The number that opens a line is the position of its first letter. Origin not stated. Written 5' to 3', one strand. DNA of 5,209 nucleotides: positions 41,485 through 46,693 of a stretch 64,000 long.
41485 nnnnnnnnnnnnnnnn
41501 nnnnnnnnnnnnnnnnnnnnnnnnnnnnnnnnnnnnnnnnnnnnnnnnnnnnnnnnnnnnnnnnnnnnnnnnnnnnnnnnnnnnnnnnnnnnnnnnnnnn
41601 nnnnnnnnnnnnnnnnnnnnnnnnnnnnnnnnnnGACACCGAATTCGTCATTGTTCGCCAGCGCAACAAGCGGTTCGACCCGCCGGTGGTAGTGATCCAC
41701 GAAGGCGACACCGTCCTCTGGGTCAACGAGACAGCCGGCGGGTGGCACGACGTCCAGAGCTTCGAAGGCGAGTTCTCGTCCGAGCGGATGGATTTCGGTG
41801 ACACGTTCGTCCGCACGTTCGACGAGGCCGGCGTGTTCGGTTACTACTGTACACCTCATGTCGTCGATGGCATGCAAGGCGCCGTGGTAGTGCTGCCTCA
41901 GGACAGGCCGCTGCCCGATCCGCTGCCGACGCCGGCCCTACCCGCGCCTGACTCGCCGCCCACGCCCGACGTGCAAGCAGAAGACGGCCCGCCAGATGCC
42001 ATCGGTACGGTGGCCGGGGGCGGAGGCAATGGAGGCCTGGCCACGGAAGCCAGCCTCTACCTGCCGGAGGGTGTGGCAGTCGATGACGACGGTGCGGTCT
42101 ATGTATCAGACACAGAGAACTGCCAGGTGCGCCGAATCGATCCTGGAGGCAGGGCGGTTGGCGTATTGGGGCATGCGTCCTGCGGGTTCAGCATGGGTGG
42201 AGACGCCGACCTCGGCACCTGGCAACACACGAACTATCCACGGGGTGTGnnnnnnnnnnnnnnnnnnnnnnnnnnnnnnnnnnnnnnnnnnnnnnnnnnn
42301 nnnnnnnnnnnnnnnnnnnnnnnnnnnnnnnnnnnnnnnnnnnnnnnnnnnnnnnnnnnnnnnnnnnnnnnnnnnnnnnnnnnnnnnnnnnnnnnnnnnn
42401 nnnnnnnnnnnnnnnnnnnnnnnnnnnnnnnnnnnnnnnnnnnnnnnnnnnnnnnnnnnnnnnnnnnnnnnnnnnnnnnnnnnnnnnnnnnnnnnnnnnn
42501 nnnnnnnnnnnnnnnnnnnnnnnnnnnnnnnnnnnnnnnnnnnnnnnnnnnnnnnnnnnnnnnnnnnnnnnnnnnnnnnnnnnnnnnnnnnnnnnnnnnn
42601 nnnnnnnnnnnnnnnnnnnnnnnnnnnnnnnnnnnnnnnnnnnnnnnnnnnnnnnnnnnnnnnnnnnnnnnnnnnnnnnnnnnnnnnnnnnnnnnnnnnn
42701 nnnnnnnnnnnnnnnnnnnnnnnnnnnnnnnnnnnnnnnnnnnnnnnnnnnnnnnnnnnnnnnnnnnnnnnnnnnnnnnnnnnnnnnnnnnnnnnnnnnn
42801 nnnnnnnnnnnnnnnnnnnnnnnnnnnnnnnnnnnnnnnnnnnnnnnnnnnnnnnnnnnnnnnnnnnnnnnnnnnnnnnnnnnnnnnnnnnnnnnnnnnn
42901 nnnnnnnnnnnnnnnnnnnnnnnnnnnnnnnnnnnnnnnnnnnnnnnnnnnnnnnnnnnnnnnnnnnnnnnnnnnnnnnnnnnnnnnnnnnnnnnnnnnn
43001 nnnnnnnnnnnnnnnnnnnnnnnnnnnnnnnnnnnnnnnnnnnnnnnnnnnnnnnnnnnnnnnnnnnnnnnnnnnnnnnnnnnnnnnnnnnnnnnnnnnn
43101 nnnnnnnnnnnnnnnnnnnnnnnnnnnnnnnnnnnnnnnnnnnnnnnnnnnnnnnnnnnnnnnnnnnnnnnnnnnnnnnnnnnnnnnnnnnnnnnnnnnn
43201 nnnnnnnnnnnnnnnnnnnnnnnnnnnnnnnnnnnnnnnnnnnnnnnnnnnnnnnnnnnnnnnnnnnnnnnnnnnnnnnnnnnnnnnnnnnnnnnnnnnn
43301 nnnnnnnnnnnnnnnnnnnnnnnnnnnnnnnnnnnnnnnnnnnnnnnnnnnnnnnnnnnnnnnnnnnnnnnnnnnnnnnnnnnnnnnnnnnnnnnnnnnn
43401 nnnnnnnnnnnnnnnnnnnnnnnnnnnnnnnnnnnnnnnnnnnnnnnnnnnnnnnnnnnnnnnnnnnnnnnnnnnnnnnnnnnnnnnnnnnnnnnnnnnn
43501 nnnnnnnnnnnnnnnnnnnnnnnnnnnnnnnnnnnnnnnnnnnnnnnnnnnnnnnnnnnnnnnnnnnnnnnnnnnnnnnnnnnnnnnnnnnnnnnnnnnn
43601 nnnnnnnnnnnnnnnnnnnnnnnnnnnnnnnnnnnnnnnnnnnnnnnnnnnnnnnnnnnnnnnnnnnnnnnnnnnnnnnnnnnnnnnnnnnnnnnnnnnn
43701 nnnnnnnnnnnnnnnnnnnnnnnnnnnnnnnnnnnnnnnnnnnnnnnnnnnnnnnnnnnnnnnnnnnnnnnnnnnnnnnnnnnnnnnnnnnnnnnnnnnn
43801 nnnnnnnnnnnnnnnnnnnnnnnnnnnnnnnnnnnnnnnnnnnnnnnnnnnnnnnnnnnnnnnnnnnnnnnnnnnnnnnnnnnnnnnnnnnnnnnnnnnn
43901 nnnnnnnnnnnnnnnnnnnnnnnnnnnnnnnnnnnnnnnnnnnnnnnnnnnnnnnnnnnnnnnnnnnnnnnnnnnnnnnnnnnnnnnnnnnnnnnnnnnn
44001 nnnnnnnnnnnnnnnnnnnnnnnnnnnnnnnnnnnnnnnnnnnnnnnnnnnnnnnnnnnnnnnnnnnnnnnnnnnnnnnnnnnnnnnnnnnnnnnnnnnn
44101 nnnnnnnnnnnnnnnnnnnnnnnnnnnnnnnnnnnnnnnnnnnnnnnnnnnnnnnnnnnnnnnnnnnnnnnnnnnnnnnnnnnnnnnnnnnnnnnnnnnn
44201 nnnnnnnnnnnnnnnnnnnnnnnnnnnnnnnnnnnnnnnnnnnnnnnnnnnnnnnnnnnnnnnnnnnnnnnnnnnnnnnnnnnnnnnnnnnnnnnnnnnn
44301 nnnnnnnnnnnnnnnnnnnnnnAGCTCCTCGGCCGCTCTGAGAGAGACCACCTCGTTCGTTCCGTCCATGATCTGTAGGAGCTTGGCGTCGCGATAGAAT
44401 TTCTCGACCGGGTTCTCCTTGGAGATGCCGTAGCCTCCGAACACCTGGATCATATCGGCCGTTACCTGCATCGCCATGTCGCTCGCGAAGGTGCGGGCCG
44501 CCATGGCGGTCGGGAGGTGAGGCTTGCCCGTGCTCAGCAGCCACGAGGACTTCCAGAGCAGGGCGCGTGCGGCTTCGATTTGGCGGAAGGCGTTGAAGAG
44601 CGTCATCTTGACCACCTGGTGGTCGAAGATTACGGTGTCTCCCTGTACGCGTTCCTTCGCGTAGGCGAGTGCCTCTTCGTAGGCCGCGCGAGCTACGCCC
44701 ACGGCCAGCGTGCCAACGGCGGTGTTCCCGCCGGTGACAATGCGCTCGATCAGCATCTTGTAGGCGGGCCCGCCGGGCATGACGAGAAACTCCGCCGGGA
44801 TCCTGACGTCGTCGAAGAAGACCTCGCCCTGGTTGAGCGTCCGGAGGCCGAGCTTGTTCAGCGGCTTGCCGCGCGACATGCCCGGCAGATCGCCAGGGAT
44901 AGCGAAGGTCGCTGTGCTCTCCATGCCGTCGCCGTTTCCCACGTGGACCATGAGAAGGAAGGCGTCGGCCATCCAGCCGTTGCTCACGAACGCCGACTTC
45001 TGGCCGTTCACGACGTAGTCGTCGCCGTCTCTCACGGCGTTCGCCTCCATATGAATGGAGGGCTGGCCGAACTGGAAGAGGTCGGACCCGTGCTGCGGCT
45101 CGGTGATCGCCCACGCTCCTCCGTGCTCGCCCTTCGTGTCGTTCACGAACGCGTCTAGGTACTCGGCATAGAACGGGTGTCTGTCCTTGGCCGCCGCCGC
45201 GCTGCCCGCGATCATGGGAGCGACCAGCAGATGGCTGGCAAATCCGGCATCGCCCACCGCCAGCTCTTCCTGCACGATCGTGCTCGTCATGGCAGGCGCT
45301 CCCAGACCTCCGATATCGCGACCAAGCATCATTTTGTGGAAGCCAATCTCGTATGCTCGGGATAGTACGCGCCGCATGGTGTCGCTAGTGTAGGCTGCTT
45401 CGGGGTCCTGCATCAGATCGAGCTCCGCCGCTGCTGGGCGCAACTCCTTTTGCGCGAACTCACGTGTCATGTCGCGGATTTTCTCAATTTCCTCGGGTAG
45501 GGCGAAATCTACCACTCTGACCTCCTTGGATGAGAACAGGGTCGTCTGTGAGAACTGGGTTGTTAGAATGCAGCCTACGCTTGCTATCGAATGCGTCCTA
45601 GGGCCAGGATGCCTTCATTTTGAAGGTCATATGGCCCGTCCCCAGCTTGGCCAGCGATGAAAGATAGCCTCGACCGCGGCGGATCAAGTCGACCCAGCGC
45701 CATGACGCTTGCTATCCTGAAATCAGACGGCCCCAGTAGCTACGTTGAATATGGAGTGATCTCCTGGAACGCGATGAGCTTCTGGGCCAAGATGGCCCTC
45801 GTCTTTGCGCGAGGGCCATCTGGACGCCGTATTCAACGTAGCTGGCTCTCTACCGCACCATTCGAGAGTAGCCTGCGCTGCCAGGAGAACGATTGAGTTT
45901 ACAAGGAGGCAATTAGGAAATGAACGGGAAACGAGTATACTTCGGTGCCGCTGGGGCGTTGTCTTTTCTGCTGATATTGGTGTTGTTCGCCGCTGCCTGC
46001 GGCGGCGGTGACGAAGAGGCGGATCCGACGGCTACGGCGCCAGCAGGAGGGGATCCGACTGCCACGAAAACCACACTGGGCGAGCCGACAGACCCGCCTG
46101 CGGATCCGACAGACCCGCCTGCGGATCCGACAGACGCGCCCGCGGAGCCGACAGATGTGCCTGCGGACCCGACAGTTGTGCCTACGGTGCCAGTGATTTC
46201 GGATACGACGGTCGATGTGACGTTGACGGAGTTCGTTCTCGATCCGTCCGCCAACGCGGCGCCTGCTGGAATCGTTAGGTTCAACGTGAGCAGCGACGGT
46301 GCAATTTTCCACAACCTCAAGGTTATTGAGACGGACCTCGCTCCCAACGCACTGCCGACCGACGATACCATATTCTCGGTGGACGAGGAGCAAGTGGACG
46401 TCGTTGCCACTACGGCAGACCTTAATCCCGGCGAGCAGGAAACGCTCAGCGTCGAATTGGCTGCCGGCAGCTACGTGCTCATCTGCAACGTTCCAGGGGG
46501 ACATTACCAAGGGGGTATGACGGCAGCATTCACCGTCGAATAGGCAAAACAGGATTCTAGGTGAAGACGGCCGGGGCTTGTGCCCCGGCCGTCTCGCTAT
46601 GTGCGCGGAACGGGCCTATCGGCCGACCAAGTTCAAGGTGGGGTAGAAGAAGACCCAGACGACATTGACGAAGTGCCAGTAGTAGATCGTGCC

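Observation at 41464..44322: Sortase-anchored cupredoxin fused to a double NHL beta-propeller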

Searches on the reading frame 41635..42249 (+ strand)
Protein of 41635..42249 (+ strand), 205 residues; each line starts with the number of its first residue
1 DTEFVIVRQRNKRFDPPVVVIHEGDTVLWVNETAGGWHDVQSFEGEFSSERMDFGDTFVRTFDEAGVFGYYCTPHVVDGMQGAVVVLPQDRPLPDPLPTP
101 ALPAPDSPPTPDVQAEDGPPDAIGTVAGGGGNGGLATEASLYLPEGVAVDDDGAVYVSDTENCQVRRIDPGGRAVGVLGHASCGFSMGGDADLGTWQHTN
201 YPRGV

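Call 37: find_related_loci(query=A2, collection=genome_contigs, flank=10000)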
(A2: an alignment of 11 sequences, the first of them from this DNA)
Query A2 (205 aa) in genome_contigs; peptide patterns used: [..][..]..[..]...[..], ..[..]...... (x = any residue, [..] = any of these).
23 stretches matched a pattern; 9 encode a relative of the query (tblastn E <= 1e-3); 9 distinct loci.
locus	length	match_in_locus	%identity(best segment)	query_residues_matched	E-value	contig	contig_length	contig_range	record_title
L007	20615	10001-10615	75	1-205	2e-84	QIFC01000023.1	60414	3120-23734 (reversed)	MAG: Chloroflexi bacterium isolate SZUA-185 Ga0063294_10000142, whole genome shotgun sequence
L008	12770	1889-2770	65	5-205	1e-80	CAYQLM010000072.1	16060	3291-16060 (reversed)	MAG TPA_asm: uncultured Dehalococcoidia bacterium isolate SRP119689_co1_20 genome assembly, contig: NODE_5091_length_160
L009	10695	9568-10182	65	1-205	1e-79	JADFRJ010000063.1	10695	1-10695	MAG: Chloroflexota bacterium isolate B85T3L11 B85T3L11_NODE6903, whole genome shotgun sequence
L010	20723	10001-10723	67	1-205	3e-71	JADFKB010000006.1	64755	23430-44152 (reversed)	MAG: Chloroflexota bacterium isolate B45T1L10 B45T1L10_NODE288, whole genome shotgun sequence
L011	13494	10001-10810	80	4-183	1e-44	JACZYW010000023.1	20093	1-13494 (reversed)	MAG: Chloroflexota bacterium isolate B27T3L8 B27T3L8_NODE629, whole genome shotgun sequence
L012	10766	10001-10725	77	3-205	3e-43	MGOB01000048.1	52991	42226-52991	MAG: Chloroflexi bacterium RBG_16_68_14 RBG_16_scaffold_2906, whole genome shotgun sequence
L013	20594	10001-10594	40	117-196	2e-8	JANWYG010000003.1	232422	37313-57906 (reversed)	MAG: Blastocatellia bacterium isolate SKYG65 k141_70091, whole genome shotgun sequence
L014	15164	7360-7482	38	131-172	4e-5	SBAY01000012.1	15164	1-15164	MAG: Nitrospira sp. isolate Bin_21_1 Hy_contig36089, whole genome shotgun sequence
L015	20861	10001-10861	39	108-205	6e-6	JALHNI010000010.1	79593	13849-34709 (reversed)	MAG: Bryobacter sp. isolate Bin_55_1_sub c_000000001813, whole genome shotgun sequence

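Call 58: search_protein_families(library=pfam, proteins=[L008:4778-5185:+, L008:8591-12256:+, L008:12286-12768:+, L010:14454-18086:+, L010:18113-19378:+, L010:19740-20723:+, L010:13927-14388:-, L011:5313-6404:+, L011:6810-7973:+, L011:8026-9282:+], max_evalue=0.001)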
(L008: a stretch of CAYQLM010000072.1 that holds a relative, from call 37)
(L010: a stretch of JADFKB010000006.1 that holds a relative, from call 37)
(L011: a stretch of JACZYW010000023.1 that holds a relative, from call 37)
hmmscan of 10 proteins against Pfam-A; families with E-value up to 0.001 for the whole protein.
L008:4778-5185:+ (135 aa): 1 family
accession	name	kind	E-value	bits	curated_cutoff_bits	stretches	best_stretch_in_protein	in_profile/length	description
PF04075.20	F420H2_quin_red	-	2.3e-14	54.1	22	1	34-119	24-111/130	F420H(2)-dependent quinone reductase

L008:8591-12256:+ (1221 aa): 1 family
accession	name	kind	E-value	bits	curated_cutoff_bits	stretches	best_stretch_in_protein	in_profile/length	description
PF00384.28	Molybdopterin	-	4e-33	115.3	24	2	326-810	66-353/353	Molybdopterin oxidoreductase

L008:12286-12768:+ (161 aa): 1 family
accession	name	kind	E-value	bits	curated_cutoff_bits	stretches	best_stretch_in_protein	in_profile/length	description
PF12797.12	Fer4_2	-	0.00014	22.1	24.5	1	29-46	4-21/22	4Fe-4S binding domain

L010:14454-18086:+ (1210 aa): 1 family
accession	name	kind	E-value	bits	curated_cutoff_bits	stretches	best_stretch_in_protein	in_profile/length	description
PF00384.28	Molybdopterin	-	4.9e-27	95.3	24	1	315-798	66-352/353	Molybdopterin oxidoreductase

L010:18113-19378:+ (421 aa): 9 families
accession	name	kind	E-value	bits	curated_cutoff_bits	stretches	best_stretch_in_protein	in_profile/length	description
PF13247.11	Fer4_11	-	4.2e-25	88.3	26.2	1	169-267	4-95/100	4Fe-4S dicluster domain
PF13237.11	Fer4_10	-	7.3e-11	42.3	25.5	1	173-219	7-53/53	4Fe-4S dicluster domain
PF12838.12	Fer4_7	-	3.9e-09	37.3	27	1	175-221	2-51/52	4Fe-4S dicluster domain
PF13187.11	Fer4_9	-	9.9e-07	29.1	27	1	175-221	2-50/52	4Fe-4S dicluster domain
PF12797.12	Fer4_2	-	2.3e-06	27.7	24.5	1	29-46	4-21/22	4Fe-4S binding domain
PF00037.32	Fer4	-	3.6e-06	27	21.1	0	29-45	2-18/24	4Fe-4S binding domain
PF14697.11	Fer4_21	-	0.00011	22.7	35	0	175-221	8-54/59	4Fe-4S dicluster domain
PF12837.12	Fer4_6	-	0.00022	21.5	25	0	200-220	1-21/24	4Fe-4S binding domain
PF13534.11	Fer4_17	-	0.00066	20.6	22.2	0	32-46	43-57/61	4Fe-4S dicluster domain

L010:19740-20723:+ (328 aa): 1 family
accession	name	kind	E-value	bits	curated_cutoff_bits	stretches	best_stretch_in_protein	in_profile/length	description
PF09459.16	EB_dh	-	1.4e-21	78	33.3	1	193-293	1-124/236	Ethylbenzene dehydrogenase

L010:13927-14388:- (153 aa): 0 families

L011:5313-6404:+ (363 aa): 1 family
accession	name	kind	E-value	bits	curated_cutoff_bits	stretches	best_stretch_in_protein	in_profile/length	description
PF00296.26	Bac_luciferase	-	2.2e-82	277.3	27.9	1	1-314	1-310/314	Luciferase-like monooxygenase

L011:6810-7973:+ (387 aa): 0 families

L011:8026-9282:+ (418 aa): 0 families

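Call 60: search_solved_structures(query=L010:14454-18083:+, max_evalue=1e-10)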
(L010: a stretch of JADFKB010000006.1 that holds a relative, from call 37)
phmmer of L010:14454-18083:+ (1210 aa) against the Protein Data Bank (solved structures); distinct sequences matched with E-value up to 1e-10: 11.
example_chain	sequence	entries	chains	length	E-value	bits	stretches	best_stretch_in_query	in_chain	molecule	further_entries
7b04_B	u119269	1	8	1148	0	1783.7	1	56-1206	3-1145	Nitrite oxidoreductase subunit A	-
4ydd_A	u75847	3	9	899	4e-55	190.5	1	316-841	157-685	DMSO reductase family type II enzyme, molybdopterin subunit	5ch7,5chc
5e7o_A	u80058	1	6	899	1e-54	189.1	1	316-841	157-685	DMSO reductase family type II enzyme, molybdopterin subunit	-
2ivf_A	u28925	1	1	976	1.3e-36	129.2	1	371-620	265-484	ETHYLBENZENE DEHYDROGENASE ALPHA-SUBUNIT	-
3ir5_A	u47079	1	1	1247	6e-34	120.4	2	308-445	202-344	Respiratory nitrate reductase 1 alpha chain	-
3ir6_A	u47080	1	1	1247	1.7e-32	115.6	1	308-445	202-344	Respiratory nitrate reductase 1 alpha chain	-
3egw_A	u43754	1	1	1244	3.2e-32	114.6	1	310-445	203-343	Respiratory nitrate reductase 1 alpha chain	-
1r27_A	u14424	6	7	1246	3.5e-32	114.5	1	308-445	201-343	Respiratory nitrate reductase 1 alpha chain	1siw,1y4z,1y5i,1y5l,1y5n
1q16_A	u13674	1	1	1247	4.1e-32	114.3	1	308-445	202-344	Respiratory nitrate reductase 1 alpha chain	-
3ir7_A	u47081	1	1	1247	6.2e-32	113.7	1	308-445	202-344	Respiratory nitrate reductase 1 alpha chain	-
9vap_A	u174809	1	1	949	1.5e-12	49.5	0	336-434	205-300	Formate dehydrogenase molybdopterin-binding subunit FdhA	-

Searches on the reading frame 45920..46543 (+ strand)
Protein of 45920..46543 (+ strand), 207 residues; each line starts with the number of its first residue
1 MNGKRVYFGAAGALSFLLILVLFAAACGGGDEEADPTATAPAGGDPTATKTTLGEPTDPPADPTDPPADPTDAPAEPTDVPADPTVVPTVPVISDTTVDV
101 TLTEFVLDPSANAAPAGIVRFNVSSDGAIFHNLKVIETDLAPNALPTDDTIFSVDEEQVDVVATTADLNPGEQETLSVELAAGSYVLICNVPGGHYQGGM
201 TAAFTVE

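Call 3: search_protein_families(library=pfam, proteins=[window:45920-46543:+], max_evalue=1)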
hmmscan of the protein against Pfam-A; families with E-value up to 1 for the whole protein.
window:45920-46543:+ (207 aa): 1 family
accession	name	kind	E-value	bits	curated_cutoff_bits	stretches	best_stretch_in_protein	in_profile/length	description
PF06525.17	SoxE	-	0.017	15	21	1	120-205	50-137/149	Sulfocyanin (SoxE) domain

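Call 4: search_protein_families(library=ncbifam, proteins=[window:45920-46543:+], max_evalue=1)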
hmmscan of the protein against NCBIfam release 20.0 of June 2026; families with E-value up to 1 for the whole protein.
window:45920-46543:+ (207 aa): 4 families
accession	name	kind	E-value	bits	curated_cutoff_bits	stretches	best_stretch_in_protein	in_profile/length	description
NF041757.1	EfeO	equivalog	3.7e-05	22.9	270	1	95-206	16-106/359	iron uptake system protein EfeO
NF051440.1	CuResCopIPSEAE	equivalog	6.4e-05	22.8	280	1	176-206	148-178/180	copper-resistant cuproprotein CopI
NF058595.1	invert_tail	domain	0.0024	18.2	37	1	11-43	56-89/113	lipo-invert putative C-terminal anchoring domain-containing protein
NF041057.1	Rcas_1661_fam_Se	equivalog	0.013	15.1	190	1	17-84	2-68/247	Rcas_1661 family thioredoxin-like (seleno)lipoprotein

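Call 74: search_solved_structures(query=window:45920-46540:+, max_evalue=10, show_alignments=1)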
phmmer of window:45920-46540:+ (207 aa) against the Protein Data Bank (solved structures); distinct sequences matched with E-value up to 10: 4.
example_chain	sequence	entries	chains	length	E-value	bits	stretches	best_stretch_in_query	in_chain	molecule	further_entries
6kol_A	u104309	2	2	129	4.1e-05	26.6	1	155-206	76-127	Blue (Type 1) copper domain protein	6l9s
1ov8_A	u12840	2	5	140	0.00068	22.7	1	146-206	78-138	Auracyanin B | PROTEIN (AURACYANIN)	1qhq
7y87_A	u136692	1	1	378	2.4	11.1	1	40-71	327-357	Putative glutamate dehydrogenase/leucine dehydrogenase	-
7y50_A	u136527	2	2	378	2.4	11.1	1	40-71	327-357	Putative glutamate dehydrogenase/leucine dehydrogenase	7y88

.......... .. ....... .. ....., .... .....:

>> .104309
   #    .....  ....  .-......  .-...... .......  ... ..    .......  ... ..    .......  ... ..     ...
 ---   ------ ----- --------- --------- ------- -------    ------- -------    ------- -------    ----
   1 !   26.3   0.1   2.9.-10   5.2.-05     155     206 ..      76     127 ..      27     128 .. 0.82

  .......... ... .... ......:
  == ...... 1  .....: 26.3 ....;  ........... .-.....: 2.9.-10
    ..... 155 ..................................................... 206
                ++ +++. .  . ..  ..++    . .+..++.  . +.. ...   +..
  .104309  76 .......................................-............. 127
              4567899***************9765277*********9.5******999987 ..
